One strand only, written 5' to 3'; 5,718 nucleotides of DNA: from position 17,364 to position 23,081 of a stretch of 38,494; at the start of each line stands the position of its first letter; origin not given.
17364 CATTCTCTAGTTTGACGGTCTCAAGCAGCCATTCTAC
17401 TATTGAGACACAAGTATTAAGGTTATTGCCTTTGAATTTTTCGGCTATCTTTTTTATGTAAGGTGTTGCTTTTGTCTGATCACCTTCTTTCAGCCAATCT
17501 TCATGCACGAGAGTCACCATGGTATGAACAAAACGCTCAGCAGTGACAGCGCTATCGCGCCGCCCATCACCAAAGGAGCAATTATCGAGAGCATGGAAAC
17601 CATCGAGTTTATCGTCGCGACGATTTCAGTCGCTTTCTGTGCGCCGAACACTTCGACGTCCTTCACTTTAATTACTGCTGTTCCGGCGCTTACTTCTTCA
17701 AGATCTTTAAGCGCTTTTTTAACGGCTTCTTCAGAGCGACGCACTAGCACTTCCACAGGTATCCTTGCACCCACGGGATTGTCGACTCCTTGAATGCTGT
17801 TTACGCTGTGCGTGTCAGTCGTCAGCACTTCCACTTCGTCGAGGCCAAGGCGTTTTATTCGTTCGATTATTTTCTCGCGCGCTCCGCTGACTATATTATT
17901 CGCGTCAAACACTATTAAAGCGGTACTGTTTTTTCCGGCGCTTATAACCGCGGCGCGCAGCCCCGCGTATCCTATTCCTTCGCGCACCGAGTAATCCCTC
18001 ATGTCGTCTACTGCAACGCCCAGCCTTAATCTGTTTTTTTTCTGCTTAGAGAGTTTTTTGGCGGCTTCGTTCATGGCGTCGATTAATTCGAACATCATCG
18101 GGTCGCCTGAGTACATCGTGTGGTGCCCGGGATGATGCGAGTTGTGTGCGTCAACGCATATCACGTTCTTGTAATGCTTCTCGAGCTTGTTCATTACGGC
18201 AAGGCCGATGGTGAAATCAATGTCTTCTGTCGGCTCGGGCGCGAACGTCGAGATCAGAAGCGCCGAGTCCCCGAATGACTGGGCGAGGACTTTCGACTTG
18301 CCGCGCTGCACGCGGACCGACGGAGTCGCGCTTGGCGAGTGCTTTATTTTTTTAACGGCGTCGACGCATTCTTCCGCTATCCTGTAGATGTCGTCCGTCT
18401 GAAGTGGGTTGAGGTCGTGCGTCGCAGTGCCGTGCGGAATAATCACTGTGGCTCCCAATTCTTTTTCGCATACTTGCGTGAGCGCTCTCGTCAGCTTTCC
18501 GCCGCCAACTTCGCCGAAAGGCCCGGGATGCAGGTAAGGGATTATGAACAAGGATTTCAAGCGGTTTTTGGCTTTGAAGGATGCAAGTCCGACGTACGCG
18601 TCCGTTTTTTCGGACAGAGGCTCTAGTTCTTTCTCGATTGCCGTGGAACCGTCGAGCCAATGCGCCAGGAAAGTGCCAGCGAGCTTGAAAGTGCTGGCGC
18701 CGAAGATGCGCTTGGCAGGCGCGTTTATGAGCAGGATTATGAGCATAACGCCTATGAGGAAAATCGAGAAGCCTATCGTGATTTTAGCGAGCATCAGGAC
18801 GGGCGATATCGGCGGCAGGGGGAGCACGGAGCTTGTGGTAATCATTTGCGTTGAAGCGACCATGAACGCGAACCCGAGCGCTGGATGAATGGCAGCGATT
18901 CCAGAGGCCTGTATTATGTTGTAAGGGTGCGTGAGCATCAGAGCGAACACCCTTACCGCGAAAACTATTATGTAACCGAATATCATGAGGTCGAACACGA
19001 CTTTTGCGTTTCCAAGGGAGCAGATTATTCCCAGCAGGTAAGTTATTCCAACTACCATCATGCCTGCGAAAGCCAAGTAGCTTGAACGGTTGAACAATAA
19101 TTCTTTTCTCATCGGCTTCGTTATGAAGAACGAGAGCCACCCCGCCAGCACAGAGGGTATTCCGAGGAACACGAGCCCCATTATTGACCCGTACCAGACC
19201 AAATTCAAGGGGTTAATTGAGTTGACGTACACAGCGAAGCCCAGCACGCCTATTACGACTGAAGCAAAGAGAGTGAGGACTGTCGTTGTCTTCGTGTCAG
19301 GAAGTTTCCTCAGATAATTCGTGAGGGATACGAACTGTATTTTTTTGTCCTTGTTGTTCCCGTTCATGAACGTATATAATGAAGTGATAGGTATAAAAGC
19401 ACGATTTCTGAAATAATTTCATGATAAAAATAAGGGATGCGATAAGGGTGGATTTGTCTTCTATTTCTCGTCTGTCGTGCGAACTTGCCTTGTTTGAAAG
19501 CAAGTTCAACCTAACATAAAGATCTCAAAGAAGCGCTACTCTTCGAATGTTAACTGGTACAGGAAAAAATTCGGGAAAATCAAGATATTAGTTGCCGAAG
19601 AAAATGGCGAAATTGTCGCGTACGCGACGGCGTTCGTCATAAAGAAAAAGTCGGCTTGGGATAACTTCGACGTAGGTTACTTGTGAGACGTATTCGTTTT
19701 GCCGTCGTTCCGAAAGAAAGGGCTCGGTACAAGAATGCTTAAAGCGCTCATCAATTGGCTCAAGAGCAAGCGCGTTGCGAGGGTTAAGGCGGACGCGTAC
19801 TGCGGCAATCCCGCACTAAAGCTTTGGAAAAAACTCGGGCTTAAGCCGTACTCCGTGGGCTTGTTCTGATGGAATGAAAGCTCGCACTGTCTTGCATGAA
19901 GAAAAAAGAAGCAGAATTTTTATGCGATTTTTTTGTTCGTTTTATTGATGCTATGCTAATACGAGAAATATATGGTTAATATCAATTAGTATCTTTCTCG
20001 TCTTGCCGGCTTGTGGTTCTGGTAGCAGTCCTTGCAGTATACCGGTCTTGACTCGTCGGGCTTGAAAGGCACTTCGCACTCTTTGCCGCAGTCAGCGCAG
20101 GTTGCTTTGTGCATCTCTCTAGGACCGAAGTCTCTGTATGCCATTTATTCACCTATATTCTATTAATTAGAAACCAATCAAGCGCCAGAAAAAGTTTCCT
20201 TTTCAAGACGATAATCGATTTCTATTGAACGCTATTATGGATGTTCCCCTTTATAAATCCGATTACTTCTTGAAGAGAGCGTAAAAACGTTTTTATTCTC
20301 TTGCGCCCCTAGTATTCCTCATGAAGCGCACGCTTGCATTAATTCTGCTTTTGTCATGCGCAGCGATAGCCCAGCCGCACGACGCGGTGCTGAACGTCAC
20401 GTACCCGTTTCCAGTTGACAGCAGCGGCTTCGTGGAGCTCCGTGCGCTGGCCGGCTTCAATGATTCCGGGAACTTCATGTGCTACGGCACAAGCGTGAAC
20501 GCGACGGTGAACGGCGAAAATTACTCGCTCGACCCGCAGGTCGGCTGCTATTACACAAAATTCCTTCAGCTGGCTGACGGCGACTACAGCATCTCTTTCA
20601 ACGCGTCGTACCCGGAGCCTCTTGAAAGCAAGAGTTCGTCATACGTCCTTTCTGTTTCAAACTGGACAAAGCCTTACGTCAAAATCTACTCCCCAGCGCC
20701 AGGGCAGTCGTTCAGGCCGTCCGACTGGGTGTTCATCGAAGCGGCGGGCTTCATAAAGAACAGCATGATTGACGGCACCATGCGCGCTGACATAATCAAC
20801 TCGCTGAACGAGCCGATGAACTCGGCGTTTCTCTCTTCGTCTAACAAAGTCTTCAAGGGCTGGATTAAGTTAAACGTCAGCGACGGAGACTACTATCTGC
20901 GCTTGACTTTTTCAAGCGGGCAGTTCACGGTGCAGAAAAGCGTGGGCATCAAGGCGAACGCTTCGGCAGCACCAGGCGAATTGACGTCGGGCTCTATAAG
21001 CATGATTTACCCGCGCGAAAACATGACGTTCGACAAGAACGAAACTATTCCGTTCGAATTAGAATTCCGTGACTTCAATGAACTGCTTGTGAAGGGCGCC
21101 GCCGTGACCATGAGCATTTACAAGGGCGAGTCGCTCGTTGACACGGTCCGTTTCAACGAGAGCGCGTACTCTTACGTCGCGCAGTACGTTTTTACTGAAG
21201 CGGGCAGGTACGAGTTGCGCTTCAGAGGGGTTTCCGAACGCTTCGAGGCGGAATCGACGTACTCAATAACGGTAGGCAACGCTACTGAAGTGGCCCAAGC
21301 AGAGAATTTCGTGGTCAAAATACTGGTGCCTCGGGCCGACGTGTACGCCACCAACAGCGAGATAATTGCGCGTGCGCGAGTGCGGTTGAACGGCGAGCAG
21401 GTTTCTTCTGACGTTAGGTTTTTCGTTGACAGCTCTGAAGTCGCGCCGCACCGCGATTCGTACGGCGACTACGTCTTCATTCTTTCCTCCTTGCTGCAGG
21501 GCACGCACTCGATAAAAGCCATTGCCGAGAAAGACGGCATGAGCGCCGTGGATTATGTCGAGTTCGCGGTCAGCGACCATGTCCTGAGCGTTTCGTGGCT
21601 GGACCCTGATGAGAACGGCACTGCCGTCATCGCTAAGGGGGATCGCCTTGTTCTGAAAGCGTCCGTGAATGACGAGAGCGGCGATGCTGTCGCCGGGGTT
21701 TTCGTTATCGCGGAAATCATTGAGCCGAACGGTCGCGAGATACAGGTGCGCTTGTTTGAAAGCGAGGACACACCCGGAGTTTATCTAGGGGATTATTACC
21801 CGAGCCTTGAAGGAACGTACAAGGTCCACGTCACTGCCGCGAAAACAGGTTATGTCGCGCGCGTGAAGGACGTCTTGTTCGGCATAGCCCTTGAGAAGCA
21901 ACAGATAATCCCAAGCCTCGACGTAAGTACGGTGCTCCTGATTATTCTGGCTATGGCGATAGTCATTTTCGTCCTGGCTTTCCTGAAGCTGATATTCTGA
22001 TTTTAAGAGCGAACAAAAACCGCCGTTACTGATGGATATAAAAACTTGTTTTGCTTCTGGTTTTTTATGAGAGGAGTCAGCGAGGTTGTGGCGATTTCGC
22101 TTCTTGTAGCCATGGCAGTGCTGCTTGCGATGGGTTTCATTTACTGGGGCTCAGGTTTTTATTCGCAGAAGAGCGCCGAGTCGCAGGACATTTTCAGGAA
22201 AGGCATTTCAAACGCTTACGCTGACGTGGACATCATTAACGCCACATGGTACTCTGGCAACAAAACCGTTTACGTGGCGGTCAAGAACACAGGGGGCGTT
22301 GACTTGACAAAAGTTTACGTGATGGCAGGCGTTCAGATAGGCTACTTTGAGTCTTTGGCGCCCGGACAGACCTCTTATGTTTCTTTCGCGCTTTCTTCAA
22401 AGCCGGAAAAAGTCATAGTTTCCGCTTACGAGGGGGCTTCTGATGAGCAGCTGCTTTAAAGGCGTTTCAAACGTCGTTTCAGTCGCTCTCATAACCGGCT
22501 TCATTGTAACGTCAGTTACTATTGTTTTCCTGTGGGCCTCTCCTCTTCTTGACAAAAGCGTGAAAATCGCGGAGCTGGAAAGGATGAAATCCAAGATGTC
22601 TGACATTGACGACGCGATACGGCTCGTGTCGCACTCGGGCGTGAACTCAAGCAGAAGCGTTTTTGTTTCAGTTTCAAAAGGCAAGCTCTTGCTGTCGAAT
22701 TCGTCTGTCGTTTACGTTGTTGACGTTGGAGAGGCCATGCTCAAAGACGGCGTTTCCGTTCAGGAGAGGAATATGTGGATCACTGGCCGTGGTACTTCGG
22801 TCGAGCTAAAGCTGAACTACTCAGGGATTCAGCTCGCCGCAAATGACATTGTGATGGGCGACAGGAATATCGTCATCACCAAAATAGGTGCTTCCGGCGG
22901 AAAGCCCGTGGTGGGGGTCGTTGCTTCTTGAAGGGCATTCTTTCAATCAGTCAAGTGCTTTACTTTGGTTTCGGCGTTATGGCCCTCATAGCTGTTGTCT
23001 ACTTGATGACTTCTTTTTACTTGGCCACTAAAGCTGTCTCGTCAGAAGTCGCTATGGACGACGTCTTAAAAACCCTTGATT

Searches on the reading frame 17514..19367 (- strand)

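Call 9: search_protein_families(library=pfam, max_evalue=0.001, proteins=[window:17514-19367:-])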
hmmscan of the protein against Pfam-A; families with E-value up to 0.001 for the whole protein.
window:17514-19367:- (617 aa): 1 family
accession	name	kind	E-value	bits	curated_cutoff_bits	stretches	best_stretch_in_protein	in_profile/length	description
PF09843.14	DUF2070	-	5e-140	467.9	30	1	14-608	3-561/561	Predicted membrane protein (DUF2070)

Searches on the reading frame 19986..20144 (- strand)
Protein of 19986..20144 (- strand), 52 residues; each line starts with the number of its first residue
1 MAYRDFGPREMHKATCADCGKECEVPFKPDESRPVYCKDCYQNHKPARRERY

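Call 80: search_protein_families(library=ncbifam, max_evalue=0.1, proteins=[window:19986-20144:-])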
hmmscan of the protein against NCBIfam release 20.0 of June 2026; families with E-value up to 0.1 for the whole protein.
window:19986-20144:- (52 aa): 2 families
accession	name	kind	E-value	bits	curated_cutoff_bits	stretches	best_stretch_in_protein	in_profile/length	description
TIGR04272.1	cxxc_cxxc_Mbark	domain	2.4e-21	75.2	36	1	9-45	1-37/37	CxxC-x17-CxxC domain-containing protein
NF047912.1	ECs_2282_CxxC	subfamily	0.0087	16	37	0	9-22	23-36/60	ECs_2282 family putative zinc-binding protein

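Call 94: search_protein_families(library=pfam, max_evalue=0.01, proteins=[window:19986-20144:-])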
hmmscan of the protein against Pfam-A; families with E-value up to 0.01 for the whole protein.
window:19986-20144:- (52 aa): 2 families
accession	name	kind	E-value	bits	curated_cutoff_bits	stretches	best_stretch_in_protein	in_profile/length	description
PF23477.1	zf_Tbcl_2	-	6.7e-21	74.1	27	1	9-45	1-37/37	Probable treble clef zinc finger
PF14599.11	zinc_ribbon_6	-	0.0078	16.6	27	0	11-28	27-44/59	Zinc-ribbon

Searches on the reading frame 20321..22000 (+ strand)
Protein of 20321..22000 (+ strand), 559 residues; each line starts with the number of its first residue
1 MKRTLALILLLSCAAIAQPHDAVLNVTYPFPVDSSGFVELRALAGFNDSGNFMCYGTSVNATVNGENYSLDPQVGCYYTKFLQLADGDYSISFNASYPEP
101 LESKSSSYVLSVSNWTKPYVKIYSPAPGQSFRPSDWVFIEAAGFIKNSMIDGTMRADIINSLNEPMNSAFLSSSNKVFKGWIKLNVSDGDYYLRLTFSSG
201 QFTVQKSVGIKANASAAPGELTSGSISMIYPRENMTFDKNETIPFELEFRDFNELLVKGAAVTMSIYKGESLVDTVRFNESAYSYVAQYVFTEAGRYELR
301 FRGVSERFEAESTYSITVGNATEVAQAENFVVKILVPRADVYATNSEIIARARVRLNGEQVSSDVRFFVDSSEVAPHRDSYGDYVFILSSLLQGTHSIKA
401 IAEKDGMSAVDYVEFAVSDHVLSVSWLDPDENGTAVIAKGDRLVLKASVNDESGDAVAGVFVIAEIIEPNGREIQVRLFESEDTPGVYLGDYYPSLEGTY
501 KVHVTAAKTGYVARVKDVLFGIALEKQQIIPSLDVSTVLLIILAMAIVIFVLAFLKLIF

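Call 3: search_protein_families(library=pfam, max_evalue=0.01, proteins=[window:20321-22000:+])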
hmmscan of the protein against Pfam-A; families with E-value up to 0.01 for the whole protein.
window:20321-22000:+ (559 aa): 3 families
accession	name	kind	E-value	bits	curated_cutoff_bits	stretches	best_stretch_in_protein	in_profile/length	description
PF00630.25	Filamin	-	3.3e-06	28.3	26.9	0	449-507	29-83/93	Filamin/ABP280 repeat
PF17957.7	Big_7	-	6.2e-06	27.2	24.1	0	332-400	3-70/70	Bacterial Ig domain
PF13115.11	YtkA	-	5.9e-05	24.1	25.9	0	438-504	18-84/85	YtkA-like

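Call 4: search_protein_families(library=ncbifam, max_evalue=0.01, proteins=[window:20321-22000:+])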
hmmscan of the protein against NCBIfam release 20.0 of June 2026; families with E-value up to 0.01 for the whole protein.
window:20321-22000:+ (559 aa): 1 family
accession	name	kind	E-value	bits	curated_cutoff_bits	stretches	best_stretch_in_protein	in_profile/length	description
TIGR03769.1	P_ac_wall_RPT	domain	0.0048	17.4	30.9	0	287-302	5-20/41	TIGR03769 domain-containing protein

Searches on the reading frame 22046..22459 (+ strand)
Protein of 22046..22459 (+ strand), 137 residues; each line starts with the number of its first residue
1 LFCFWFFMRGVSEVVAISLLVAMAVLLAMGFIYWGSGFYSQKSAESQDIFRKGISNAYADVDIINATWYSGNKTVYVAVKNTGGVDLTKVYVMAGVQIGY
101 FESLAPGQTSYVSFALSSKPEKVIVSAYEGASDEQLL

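Call 3: search_protein_families(library=pfam, max_evalue=0.01, proteins=[window:22046-22459:+])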
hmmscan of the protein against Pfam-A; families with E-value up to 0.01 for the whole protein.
window:22046-22459:+ (137 aa): 0 families

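Call 4: search_protein_families(library=ncbifam, max_evalue=0.01, proteins=[window:22046-22459:+])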
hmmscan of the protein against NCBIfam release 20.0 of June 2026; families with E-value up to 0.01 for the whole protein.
window:22046-22459:+ (137 aa): 2 families
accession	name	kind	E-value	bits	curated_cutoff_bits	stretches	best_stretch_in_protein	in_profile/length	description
TIGR02537.2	arch_flag_Nterm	domain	1.2e-05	24.7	20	1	9-38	3-32/33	archaellin/type IV pilin N-terminal domain-containing protein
NF052590.1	ArlF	equivalog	0.00018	21.7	110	1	11-88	5-80/137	archaellum stator protein ArlF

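Call 51: search_solved_structures(query=window:22067-22459:+, max_evalue=10)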
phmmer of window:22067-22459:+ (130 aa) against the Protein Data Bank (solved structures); distinct sequences matched with E-value up to 10: 16.
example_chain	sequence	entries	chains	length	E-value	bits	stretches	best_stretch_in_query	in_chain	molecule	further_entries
6waq_D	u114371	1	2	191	0.16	15.4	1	42-106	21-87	Spike glycoprotein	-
7wsf_B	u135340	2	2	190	0.16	15.3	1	42-106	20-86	Spike protein S1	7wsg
7ddp_C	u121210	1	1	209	0.21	15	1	27-106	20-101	Spike protein S1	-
9jr7_E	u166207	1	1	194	0.21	14.9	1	27-106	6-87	Spike glycoprotein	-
7vib_B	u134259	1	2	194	0.21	14.9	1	27-106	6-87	Spike glycoprotein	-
7xnf_A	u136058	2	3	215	0.22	14.9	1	27-106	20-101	Spike protein S1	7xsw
7y7m_F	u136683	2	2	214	0.41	14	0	64-114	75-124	The heavy chain of fab 8C4 | The heavy chain of the antibody 8C4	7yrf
3j2y_B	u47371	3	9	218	0.62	13.4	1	63-114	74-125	9.8B heavy chain | m10 heavy chain | Chikungunya virus neutralizing antibody 9.8B Fab fragment heavy chain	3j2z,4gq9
8fk7_A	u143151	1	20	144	0.74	13.2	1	2-79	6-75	Flagellin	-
3voc_A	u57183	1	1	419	0.89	12.9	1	21-63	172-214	Beta/alpha-amylase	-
2oiw_A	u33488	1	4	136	1.1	12.7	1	52-114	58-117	putative 4-hydroxybenzoyl-CoA thioesterase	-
7fdg_E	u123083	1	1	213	1.3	12.3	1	14-106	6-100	Spike protein S1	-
7fdk_E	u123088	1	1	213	1.4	12.3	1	14-106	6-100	Spike protein S1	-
7fdh_E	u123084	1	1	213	1.4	12.3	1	14-106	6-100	Spike protein S1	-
7fdi_E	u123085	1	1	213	1.5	12.2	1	14-106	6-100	Spike protein S1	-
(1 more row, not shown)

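Call 70: search_protein_families(library=pfam, max_evalue=1, proteins=[window:22067-22459:+])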
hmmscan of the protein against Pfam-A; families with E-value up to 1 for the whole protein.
window:22067-22459:+ (130 aa): 4 families
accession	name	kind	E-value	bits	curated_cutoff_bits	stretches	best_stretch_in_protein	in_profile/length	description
PF05525.19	Branch_AA_trans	-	0.04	13.3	22.3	1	7-78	147-216/429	Branched-chain amino acid transport protein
PF15701.10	DUF4668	-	0.13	12.5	27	1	7-38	37-68/162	Domain of unknown function (DUF4668)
PF23960.2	DUF7289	-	0.34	10.9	27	0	2-26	1-24/238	Family of unknown function (DUF7289)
PF07790.16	Pilin_N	-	0.83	11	25.2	0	2-37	1-37/78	Archaeal Type IV pilin, N-terminal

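Call 86: predict_structure(protein=window:22067-22459:+)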
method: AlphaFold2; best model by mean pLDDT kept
length: 130 residues; sequences in the alignment: 1
mean_pLDDT: 75.8   pTM: 0.55
mean pLDDT of the five models: 75.8, 75.7, 75.5, 73.8, 58.0
residues with pLDDT >= 90: 10; 70-90: 84; 50-70: 22; < 50: 14
segments of 3 or more residues with pLDDT < 50: 32-40, 128-130
pLDDT, mean of each block of 10 residues (from residue 1): 82 91 72 47 56 81 80 87 83 86 86 79 56
secondary structure, 60 per line:
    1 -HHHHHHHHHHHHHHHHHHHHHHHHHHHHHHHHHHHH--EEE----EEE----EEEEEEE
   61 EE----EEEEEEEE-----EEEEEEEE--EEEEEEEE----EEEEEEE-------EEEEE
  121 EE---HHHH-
elements in order: H2-37 E40-42 E47-49 E54-62 E67-74 E80-87 E90-97 E102-108 E116-122 H126-129

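Call 88: fold_search(model_id=the predicted structure, library=pdb)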
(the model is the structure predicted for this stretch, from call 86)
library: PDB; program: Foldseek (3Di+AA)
matches with E <= 10: 1405; with E <= 0.001: 0
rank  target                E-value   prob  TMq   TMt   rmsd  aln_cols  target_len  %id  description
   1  8fk7_A                1.5e-03  0.99  0.30  0.29  14.8       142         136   16  Structure of the Pyrobaculum calidifontis flagellar-like archaeal type IV pilus (released 2023-06-28)
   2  7skp_B                2.7e-03  1.00  0.45  0.72   2.0        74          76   15  De novo synthetic protein DIG14 (tetragonal space group) (released 2022-10-12)
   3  7skp_A                4.3e-03  1.00  0.42  0.71   2.0        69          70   14  De novo synthetic protein DIG14 (tetragonal space group) (released 2022-10-12)
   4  8bl6                  1.7e-02  1.00  0.32  0.30   3.0        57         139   16  De novo single-chain immunoglobulin dimer scIg12+EF3a (released 2023-10-04)
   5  9fyn                  1.9e-02  1.00  0.35  0.07  10.4        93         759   22  Lacto-N-biosidase from Trueperella pyogenes (released 2024-10-09)
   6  8q30_0                2.5e-02  0.82  0.26  0.24  15.2       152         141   14  Sulfolobus acidocaldarius AAP filament. (released 2024-03-06)
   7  1zle_A                3.3e-02  0.97  0.35  0.41   5.7        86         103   15  Crystal structure of a RGD-containing host-selective toxin: Pyrenophora tritici-repentis Ptr ToxA (released 2005-08-16)
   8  8b5l_v                3.3e-02  0.92  0.27  0.23  11.9       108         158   10  Cryo-EM structure of ribosome-Sec61-TRAP (TRanslocon Associated Protein) translocon complex (released 2023-03-01)
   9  1zle_B                3.7e-02  0.96  0.32  0.37   5.7        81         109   15  Crystal structure of a RGD-containing host-selective toxin: Pyrenophora tritici-repentis Ptr ToxA (released 2005-08-16)
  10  1r4x                  3.9e-02  0.96  0.33  0.18   5.3        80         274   18  Crystal Structure Analys of the Gamma-COPI Appendage domain (released 2003-10-28)
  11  5z9s_B                3.9e-02  0.85  0.24  0.06   5.9        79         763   20  Functional and Structural Characterization of a beta-Glucosidase Involved in Saponin Metabolism from Intestinal Bacter (released 2018-03-14)
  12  8bl3                  4.1e-02  1.00  0.35  0.32   2.3        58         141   17  De novo single-chain immunoglobulin dimer scIg12 (released 2023-10-04)
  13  1zld                  4.6e-02  0.96  0.35  0.42   5.4        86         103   15  Crystal structure of a RGD-containing host-selective toxin: Pyrenophora tritici-repentis Ptr ToxA (released 2005-08-16)
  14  8yk5_B                4.9e-02  1.00  0.37  0.08   3.5        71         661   14  Structure of glycerophosphoethanolamine ethanolaminephosphodiesterase from Streptomyces sanglieri (released 2024-04-03)
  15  4c47_C                6.2e-02  0.77  0.30  0.22  12.8       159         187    9  Salmonella enterica trimeric lipoprotein SadB (released 2014-01-08)
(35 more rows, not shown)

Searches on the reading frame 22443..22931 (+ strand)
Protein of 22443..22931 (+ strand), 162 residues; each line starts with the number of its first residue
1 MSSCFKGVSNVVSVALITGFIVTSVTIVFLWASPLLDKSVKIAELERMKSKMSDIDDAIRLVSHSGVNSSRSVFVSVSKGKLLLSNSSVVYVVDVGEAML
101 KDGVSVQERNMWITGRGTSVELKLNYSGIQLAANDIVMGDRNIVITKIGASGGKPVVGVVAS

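Call 3: search_protein_families(library=pfam, max_evalue=0.01, proteins=[window:22443-22931:+])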
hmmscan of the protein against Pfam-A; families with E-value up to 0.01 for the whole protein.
window:22443-22931:+ (162 aa): 1 family
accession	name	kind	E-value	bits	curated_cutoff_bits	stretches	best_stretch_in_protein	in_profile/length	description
PF23960.2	DUF7289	-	4.8e-09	36.5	27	1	7-100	2-94/238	Family of unknown function (DUF7289)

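Call 4: search_protein_families(library=ncbifam, max_evalue=0.01, proteins=[window:22443-22931:+])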
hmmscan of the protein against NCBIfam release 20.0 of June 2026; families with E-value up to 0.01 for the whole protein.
window:22443-22931:+ (162 aa): 0 families

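Call 52: search_solved_structures(query=window:22443-22931:+, max_evalue=10)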
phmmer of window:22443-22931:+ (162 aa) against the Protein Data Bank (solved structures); distinct sequences matched with E-value up to 10: 0.

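Call 70: search_protein_families(library=pfam, max_evalue=1, proteins=[window:22443-22931:+])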
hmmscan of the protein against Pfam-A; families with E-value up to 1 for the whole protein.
window:22443-22931:+ (162 aa): 1 family
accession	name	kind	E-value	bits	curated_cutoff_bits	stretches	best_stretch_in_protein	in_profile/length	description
PF23960.2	DUF7289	-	4.8e-09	36.5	27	1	7-100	2-94/238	Family of unknown function (DUF7289)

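Call 80: search_protein_families(library=ncbifam, max_evalue=0.1, proteins=[window:22443-22931:+])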
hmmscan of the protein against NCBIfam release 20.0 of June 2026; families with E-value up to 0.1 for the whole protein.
window:22443-22931:+ (162 aa): 1 family
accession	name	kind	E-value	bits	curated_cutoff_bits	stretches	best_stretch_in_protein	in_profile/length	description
NF011733.0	PRK15186.1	equivalog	0.064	12.6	403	1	60-136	27-98/291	AraC family transcriptional regulator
